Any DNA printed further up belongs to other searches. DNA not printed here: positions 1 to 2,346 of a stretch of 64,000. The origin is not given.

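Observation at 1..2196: Large metallophosphoesterase-GHKL ATPase fusion protein on a decayed tRNA-linked island (missing from the ORF track)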

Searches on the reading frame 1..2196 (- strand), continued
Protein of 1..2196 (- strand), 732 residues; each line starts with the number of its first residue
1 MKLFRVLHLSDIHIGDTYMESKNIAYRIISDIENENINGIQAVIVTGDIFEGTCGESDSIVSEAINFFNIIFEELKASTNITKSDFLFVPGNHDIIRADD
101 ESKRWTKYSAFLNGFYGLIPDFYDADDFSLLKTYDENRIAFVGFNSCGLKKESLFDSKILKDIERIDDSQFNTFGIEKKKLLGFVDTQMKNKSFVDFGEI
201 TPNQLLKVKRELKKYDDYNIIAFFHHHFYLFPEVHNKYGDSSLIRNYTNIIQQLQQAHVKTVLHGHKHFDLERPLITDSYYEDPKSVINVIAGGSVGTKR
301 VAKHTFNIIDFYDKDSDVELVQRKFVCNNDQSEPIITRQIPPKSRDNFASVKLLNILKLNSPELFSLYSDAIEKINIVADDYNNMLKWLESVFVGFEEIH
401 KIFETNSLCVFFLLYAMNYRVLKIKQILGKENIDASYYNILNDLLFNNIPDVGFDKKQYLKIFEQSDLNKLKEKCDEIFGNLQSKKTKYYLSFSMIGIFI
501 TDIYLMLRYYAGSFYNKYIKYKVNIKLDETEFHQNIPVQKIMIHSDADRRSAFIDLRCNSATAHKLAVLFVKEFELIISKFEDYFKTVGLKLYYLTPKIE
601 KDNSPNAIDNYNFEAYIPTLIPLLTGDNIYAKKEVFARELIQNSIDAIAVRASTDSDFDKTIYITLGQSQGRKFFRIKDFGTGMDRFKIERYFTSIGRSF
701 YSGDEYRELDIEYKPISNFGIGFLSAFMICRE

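Call 82: search_dna_similar(query=P0001, collection=plasmids, mode=protein, max_rows=15)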
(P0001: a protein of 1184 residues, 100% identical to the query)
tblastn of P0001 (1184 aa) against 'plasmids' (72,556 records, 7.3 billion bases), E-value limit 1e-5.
Records with a match: 174; places in all: 175; records where one place covers at least 80% of the query: 0.
Best place of each record, by identity: <60% 174.
By first word of the organism name: Sinorhizobium 78; Rhizobium 23; Streptomyces 12; Ensifer 8; Escherichia 6; Acinetobacter 4; Ralstonia 3; Prevotella 3; Leptospira 2; Listeria 2; and 27 more.
By predicted mobility (MOB-suite, as given by PLSDB): non-mobilizable 88; mobilizable 66; conjugative 20.
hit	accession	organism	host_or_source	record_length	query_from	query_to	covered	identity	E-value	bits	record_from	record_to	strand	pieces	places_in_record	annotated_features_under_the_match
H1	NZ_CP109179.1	Streptomyces sp. NBC_01717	-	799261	546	794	21%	24.0%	1e-6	61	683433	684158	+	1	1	htpG: molecular chaperone HtpG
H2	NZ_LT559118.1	Nonomuraea gerenzanensis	-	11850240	609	831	19%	25.9%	3e-9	70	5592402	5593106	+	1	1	none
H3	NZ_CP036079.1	Bacillus mycoides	cell culture,soil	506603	557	744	16%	30.2%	8e-15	88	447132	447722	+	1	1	ATP-binding protein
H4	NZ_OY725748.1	Parabacteroides distasonis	-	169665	629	822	16%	29.3%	2e-6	60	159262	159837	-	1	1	htpG: molecular chaperone HtpG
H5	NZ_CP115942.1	Ralstonia syzygii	Musa sp.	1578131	613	821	18%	26.4%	1e-6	61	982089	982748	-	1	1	none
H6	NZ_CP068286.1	Ralstonia syzygii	Musa balbisiana cultivar Kepok,banana ...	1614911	613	821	18%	26.4%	1e-6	61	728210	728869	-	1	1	record has no annotation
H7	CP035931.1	Acinetobacter baumannii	Homo sapiens,blood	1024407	604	810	17%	26.2%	1e-7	64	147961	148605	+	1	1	htpG: molecular chaperone HtpG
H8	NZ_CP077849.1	Acinetobacter baumannii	Homo sapiens,Rectal swab_P28_BU14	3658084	604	810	17%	26.2%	1e-7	64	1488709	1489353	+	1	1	none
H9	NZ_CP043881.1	Leptospira interrogans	Homo sapiens,cell culture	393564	629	820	16%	28.0%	2e-9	70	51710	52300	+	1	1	htpG: molecular chaperone HtpG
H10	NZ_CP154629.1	Acetoanaerobium noterae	cell culture,Sludge of a digestion ...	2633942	613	776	14%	32.7%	3e-9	69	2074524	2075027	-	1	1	none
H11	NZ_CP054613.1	Paenibacillus cellulosilyticus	cell culture,soil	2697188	608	779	15%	31.2%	3e-9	70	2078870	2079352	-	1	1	none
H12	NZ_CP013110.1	Sinorhizobium americanum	Vachellia farnesiana,cell culture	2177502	607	776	14%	31.6%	3e-8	66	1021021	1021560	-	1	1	record has no annotation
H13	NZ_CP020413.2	Leptospira interrogans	Homo sapiens,human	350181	629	820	16%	27.9%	7e-9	68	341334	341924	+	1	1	htpG: molecular chaperone HtpG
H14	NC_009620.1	Sinorhizobium medicae WSM419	-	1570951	606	776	14%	31.0%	1e-7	64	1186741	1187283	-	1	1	none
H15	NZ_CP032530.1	Priestia megaterium NCT-2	contaminated soil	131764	612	804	16%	27.4%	9e-7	61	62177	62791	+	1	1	ATP-binding protein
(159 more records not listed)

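Call 83: search_dna_similar(query=P0001, collection=phages, mode=protein, max_rows=15)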
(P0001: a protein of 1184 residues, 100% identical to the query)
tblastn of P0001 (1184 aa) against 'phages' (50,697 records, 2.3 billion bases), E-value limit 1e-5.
Records with a match: 29; places in all: 29; records where one place covers at least 80% of the query: 0.
Best place of each record, by identity: <60% 29.
By first word of the organism name: Prevotella 15; Bacteriophage 5; Acinetobacter 2; Listeria 2; Escherichia 2; Salmonella 2; Helicobacter 1.
By host as written in the record: Prevotella sp. 15; - 7; Listeria monocytogenes 2; Escherichia coli O104:H4 1; Escherichia coli O103 1; Helicobacter pylori Pt11538AIC 1; Homo sapiens 1; Salmonella enterica subsp. enterica serovar Kentucky 1.
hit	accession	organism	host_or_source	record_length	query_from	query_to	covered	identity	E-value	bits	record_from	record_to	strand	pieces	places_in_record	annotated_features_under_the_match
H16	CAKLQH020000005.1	Acinetobacter phage MD-2021a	not known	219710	604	810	17%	26.2%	4e-8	64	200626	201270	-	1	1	htpG: chaperone (heat shock protein)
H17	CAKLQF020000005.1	Acinetobacter phage MD-2021a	not known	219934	604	810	17%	26.2%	4e-8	64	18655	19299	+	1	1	htpG: chaperone (heat shock protein)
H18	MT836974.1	Bacteriophage sp.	human fecal samples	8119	612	793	15%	29.4%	9e-7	59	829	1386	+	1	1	record has no annotation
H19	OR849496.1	Listeria phage LM 4-14-1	Listeria monocytogenes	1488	607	797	16%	27.0%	7e-9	66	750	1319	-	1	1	record has no annotation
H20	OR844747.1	Escherichia phage ECO104 4-5-2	Escherichia coli O104:H4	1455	612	814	17%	24.9%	5e-8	63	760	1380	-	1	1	record has no annotation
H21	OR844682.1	Escherichia phage ECO103 4-12-1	Escherichia coli O103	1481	612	814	17%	24.9%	9e-8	62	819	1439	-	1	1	record has no annotation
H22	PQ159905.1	Helicobacter phage Pt11538AIC_1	Helicobacter pylori Pt11538AIC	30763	611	782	13%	32.1%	4e-7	81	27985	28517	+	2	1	heat shock protein 90 (x2)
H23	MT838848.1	Bacteriophage sp.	human fecal samples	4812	612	776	14%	29.5%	3e-8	64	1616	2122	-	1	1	record has no annotation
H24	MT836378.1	Bacteriophage sp.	human fecal samples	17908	629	797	14%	28.8%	2e-7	62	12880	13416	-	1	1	record has no annotation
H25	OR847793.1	Listeria phage LM 4-11-1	Listeria monocytogenes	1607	617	797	15%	26.6%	2e-7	61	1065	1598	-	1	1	record has no annotation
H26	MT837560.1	Bacteriophage sp.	human fecal samples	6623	603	796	16%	24.3%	3e-8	64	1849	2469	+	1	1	record has no annotation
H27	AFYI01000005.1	Salmonella enterica subsp. enterica serovar Infantis str. ...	Homo sapiens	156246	610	782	15%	26.4%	5e-9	67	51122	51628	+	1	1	hypothetical protein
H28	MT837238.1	Bacteriophage sp.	human fecal samples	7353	629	777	13%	30.7%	1e-9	69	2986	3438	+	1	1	record has no annotation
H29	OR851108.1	Salmonella phage S.Kent 1-2-1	Salmonella enterica subsp. enterica ...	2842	612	776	14%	27.0%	3e-8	64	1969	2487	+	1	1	record has no annotation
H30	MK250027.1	Prevotella phage Lak-B8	Prevotella sp.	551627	629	776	13%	24.5%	3e-6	58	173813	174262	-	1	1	record has no annotation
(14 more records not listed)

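Call 89: search_protein_families(library=padloc, alignment_id=A3, max_evalue=0.00001)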
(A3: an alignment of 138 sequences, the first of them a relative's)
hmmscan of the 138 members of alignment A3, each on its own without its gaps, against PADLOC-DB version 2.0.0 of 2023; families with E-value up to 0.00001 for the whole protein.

A. member 1, L012:64-405:- (114 aa): 0 families

B. families by the number of members that match (of 138 scanned): 229 families (the first 25 are shown)
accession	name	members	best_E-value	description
PDLC04135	mad3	3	7.8e-30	mads_3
PDLC04134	mad2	2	3e-24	mads_2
PDLC02980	AriA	2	2.3e-13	-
PDLC04140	mad8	2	4.4e-09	mads_8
PDLC00551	JetC2|JetC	1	0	DUF3584 domain; MukB-like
PDLC00550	JetC2|JetC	1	0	DUF3584 domain; MukB-like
PDLC00553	JetC2|JetC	1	4.5e-239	DUF3584 domain; MukB-like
PDLC00552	JetC2|JetC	1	2.1e-237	DUF3584 domain; MukB-like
PDLC00128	GajB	1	2.2e-226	UrvD helicase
PDLC05039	PDC-S56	1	3.2e-220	-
PDLC00540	JetA2|JetA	1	1.7e-206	DUF2397 domain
PDLC00065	GajA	1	2.9e-194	AAA ATPase domain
PDLC04843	PDC-S05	1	2.7e-159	-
PDLC04853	PDC-S05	1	1.4e-148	-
PDLC00542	JetB2|JetB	1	1.7e-140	DUF2398 domain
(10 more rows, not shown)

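Call 90: search_protein_families(library=pfam, alignment_id=A3, max_evalue=0.00001)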
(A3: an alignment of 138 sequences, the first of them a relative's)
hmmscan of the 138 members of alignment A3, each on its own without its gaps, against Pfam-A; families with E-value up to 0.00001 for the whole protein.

A. member 1, L012:64-405:- (114 aa): 0 families

B. families by the number of members that match (of 138 scanned): 183 families (the first 25 are shown)
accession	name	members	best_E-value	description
PF00239.26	Resolvase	3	3.8e-41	Resolvase, N terminal domain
PF01637.24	ATPase_2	3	1.5e-07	ATPase domain predominantly from Archaea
PF03323.18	GerA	2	2.5e-162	Bacillus/Clostridium GerA spore germination protein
PF13347.12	MFS_2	2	7.5e-82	MFS/sugar transport protein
PF01695.23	IstB_IS21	2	1.9e-50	IstB-like ATP binding protein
PF03466.25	LysR_substrate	2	6e-49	LysR substrate binding domain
PF00085.26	Thioredoxin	2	8.7e-35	Thioredoxin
PF07508.19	Recombinase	2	4.2e-28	Recombinase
PF00126.33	HTH_1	2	2.3e-19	Bacterial regulatory helix-turn-helix protein, lysR family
PF01408.29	GFO_IDH_MocA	2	1.3e-16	Oxidoreductase family, NAD-binding Rossmann fold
PF13287.12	Fn3_assoc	2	8.9e-16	Fn3 associated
PF08534.16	Redoxin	2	2.6e-15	Redoxin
PF13290.12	CHB_HEX_C_1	2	3.1e-14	Chitobiase/beta-hexosaminidase C-terminal domain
PF13304.12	AAA_21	2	4.2e-14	AAA domain, putative AbiEii toxin, Type IV TA system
PF13847.12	Methyltransf_31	2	3.8e-13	Methyltransferase domain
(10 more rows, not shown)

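Call 91: search_protein_families(library=padloc, proteins=[L024:15414-16919:+, L024:16925-18106:+, L024:18106-22173:+, L019:5597-7621:-, L019:4055-5524:-, L028:5510-7582:+, L028:7587-9653:+, L028:13712-17500:+, L029:13653-16250:-, L016:14928-17309:+], max_evalue=1e-8)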
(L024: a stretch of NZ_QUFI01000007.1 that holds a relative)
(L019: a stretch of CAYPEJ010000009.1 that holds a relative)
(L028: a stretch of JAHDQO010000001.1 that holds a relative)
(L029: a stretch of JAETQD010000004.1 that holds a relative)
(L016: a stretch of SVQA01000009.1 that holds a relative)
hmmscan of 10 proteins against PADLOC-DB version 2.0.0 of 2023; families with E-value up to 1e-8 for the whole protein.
L024:15414-16919:+ (502 aa): 7 families
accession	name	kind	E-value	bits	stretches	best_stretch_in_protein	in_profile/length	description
PDLC00540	JetA2|JetA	-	1.7e-206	684.8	1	11-502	1-493/496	DUF2397 domain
PDLC00537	JetA2|JetA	-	7.1e-132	438.8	1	19-498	7-490/498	DUF2397 domain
PDLC00535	JetA2|JetA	-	1.6e-84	282.9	1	25-501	17-486/487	DUF2397 domain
PDLC00536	JetA2|JetA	-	1.1e-66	223.3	1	25-498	22-506/518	DUF2397 domain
PDLC00541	JetA2|JetA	-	2.4e-43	146.5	1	25-493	22-491/512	DUF2397 domain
PDLC00539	JetA2|JetA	-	4.2e-28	96.5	1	20-498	5-494/512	DUF2397 domain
PDLC00534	JetA2|JetA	-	1e-12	45.7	1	22-489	22-493/511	DUF2397 domain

L024:16925-18106:+ (394 aa): 7 families
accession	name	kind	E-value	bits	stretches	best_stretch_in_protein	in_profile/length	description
PDLC00542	JetB2|JetB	-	1.7e-140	466.6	1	1-393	7-387/388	DUF2398 domain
PDLC00547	JetB2|JetB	-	7e-78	260.6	1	2-351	2-352/399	DUF2398 domain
PDLC00546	JetB2|JetB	-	2.7e-48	162.7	1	5-342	14-361/420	DUF2398 domain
PDLC00543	JetB2|JetB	-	1.3e-33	114.8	1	6-356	21-375/404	DUF2398 domain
PDLC00545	JetB2|JetB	-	7.8e-15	52.8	1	37-288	51-306/462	DUF2398 domain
PDLC00544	JetB2|JetB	-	1.8e-10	38.4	1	8-352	17-358/384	DUF2398 domain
PDLC00548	JetB2|JetB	-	2.1e-09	34.9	1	10-211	3-195/412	DUF2398 domain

L024:18106-22173:+ (1356 aa): 8 families
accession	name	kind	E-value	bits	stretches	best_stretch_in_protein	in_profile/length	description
PDLC00551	JetC2|JetC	-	0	1562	1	1-1354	2-1360/1365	DUF3584 domain; MukB-like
PDLC00550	JetC2|JetC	-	0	1391.6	1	1-1353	1-1354/1355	DUF3584 domain; MukB-like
PDLC00553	JetC2|JetC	-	4.5e-239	794.8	1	3-1354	13-1355/1361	DUF3584 domain; MukB-like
PDLC00552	JetC2|JetC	-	2.1e-237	789.1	1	3-1350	2-1349/1365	DUF3584 domain; MukB-like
PDLC00554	JetC2|JetC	-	7e-138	458.1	1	1-383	4-385/390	DUF3584 domain; MukB-like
PDLC00549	JetC2|JetC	-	2.8e-29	99.6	1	3-1311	26-1352/1404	DUF3584 domain; MukB-like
PDLC00519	JetC1|JetC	-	5.1e-24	82.6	2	7-445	4-434/1097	DUF3584 domain; MukB-like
PDLC00513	JetC1|JetC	-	1.2e-11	41.4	1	7-400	4-409/1140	DUF3584 domain; MukB-like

L019:5597-7621:- (675 aa): 0 families

L019:4055-5524:- (490 aa): 0 families

L028:5510-7582:+ (691 aa): 43 families (the best 25 are shown)
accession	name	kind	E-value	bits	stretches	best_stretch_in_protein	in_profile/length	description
PDLC00065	GajA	-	2.9e-194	645.6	1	1-686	1-665/670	AAA ATPase domain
PDLC00063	GajA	-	1.9e-77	259.4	1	31-686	15-661/679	AAA ATPase domain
PDLC00093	GajA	-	9.9e-75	250.6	2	180-688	202-722/736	AAA ATPase domain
PDLC00079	GajA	-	3.1e-74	249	1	31-686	15-701/702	AAA ATPase domain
PDLC00095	GajA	-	2.1e-65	219.7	2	296-688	349-733/752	AAA ATPase domain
PDLC00088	GajA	-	5.9e-54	182.3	1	308-685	3-370/372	AAA ATPase domain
PDLC00068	GajA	-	6.9e-48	161.8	1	296-534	118-350/545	AAA ATPase domain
PDLC00082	GajA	-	5.1e-38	128.9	1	210-685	259-693/694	AAA ATPase domain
PDLC00099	GajA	-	3.4e-35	120.1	1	1-685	1-618/626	AAA ATPase domain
PDLC00096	GajA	-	2.9e-34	116.8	1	220-685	173-613/630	AAA ATPase domain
PDLC00080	GajA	-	3.5e-31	106.7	1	1-619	1-533/622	AAA ATPase domain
PDLC00076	GajA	-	7e-31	105.3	1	24-623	6-592/700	AAA ATPase domain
PDLC00077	GajA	-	8.6e-30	101.9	1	1-534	1-512/616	AAA ATPase domain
PDLC02979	AriA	-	9e-30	102.7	1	1-390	1-373/373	-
PDLC00071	GajA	-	2.7e-28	97.1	1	230-547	174-453/588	AAA ATPase domain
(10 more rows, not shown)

L028:7587-9653:+ (689 aa): 29 families (the best 25 are shown)
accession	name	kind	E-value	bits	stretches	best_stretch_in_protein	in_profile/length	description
PDLC00128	GajB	-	2.2e-226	751.8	1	7-687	4-681/685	UrvD helicase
PDLC00137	GajB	-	8.3e-129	429.3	1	11-682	7-678/679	UrvD helicase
PDLC00135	GajB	-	4.2e-90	301.3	2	206-684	115-596/603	UrvD helicase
PDLC00111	GajB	-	5.5e-76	254.5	2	212-679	141-611/625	UrvD helicase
PDLC00113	GajB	-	8.5e-74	247.1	3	11-137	8-133/579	UrvD helicase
PDLC00143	GajB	-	4.8e-72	241.5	2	214-679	144-617/632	UrvD helicase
PDLC00125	GajB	-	8.8e-54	181.3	1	18-686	6-663/669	UrvD helicase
PDLC00119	GajB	-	1.5e-37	127.8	1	27-521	12-457/565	UrvD helicase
PDLC00115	GajB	-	2e-33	113.9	1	212-526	15-342/537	UrvD helicase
PDLC00117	GajB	-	2e-32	110.5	1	25-214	22-214/604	UrvD helicase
PDLC00109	GajB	-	1.7e-27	94.1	2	219-614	129-485/647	UrvD helicase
PDLC03802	RTasHel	-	5.4e-23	79.7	1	29-396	17-312/675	DRT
PDLC00104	GajB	-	2.4e-22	77.4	1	236-358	135-256/574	UrvD helicase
PDLC00127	GajB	-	1.8e-20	71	1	24-167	14-152/594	UrvD helicase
PDLC00131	GajB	-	1.2e-18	65.4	1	18-659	23-617/647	UrvD helicase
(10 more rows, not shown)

L028:13712-17500:+ (1263 aa): 2 families
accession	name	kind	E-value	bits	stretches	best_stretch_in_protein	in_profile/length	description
PDLC03991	PD-Lambda-4_A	-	2.2e-85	285.3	1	4-1260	3-1276/1283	-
PDLC03990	PD-Lambda-4_A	-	1.5e-28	97.4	1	338-1037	2-715/943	-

L029:13653-16250:- (866 aa): 5 families
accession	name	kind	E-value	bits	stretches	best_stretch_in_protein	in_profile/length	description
PDLC04606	PDC-M37B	-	4.3e-41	139.4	1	547-727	120-298/390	-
PDLC04605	PDC-M37B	-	7.6e-35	118.9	1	599-728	302-429/518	-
PDLC03838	DolB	-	2e-31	107.6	1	553-726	121-281/375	-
PDLC00915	TRIP13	-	1e-10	39.5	0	205-297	67-156/302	TRIP13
PDLC04232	IetA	-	1.7e-10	38.8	0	190-285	105-186/330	-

L016:14928-17309:+ (794 aa): 9 families
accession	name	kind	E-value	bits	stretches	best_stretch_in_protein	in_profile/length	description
PDLC04886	PDC-S06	-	1.1e-37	128.2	1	16-731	9-688/727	-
PDLC04890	PDC-S06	-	1.1e-29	101.6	1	34-683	24-650/732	-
PDLC04887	PDC-S06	-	6.5e-28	95.8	1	34-767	34-775/790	-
PDLC04894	PDC-S06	-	1.7e-25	87.7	1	35-686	29-665/740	-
PDLC04897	PDC-S06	-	9.5e-25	85.3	1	33-685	22-663/727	-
PDLC04898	PDC-S06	-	5.1e-17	59.5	1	194-686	191-680/752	-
PDLC04889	PDC-S06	-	2.1e-16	57.7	1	389-666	282-543/693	-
PDLC03859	LmuB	-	4e-13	47.4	1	113-615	193-594/611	-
PDLC02980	AriA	-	4.9e-09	34.6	0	36-101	1-72/304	-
